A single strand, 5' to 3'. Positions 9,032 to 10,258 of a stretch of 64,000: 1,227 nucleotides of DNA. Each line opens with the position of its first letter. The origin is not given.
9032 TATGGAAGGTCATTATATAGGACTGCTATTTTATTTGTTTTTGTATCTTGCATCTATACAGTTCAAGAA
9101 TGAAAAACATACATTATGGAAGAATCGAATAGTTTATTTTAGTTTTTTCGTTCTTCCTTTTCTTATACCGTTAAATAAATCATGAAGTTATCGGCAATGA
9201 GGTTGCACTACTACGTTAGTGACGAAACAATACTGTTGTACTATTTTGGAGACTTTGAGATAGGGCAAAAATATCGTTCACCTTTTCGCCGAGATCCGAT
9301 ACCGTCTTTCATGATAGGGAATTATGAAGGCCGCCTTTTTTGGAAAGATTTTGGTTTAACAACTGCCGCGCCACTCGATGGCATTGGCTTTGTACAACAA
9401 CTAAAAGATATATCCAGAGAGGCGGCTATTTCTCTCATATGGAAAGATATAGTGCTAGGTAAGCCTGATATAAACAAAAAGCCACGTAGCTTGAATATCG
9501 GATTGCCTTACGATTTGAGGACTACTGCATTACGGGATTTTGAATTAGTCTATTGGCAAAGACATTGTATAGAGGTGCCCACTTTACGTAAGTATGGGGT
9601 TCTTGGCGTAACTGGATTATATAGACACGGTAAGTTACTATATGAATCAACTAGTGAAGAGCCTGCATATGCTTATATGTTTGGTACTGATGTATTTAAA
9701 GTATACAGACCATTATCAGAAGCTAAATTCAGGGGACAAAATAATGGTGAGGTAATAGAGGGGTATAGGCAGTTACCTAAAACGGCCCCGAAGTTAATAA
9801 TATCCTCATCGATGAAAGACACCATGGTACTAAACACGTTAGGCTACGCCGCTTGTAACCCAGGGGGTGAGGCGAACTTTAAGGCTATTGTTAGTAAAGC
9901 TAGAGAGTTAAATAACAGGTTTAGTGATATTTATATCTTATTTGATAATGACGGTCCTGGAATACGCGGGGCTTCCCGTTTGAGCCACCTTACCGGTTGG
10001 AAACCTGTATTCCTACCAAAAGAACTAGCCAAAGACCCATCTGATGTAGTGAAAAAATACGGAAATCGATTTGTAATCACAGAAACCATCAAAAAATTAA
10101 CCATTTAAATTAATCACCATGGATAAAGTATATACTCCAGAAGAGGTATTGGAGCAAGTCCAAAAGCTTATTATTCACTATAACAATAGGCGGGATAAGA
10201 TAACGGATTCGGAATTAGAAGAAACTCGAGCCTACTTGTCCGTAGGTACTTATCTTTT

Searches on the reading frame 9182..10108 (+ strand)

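Call 10: search_protein_families(library=phrogs, proteins=[window:9182-10108:+], max_evalue=0.001)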
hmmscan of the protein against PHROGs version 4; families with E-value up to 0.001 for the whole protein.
window:9182-10108:+ (308 aa): 2 families
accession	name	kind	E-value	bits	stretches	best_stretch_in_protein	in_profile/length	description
phrog_12622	-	DNA, RNA and nucleotide metabolism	2.1e-23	84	2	120-270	163-321/415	DNA primase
phrog_239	-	DNA, RNA and nucleotide metabolism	0.00019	21.5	1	194-295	185-301/801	DNA primase/helicase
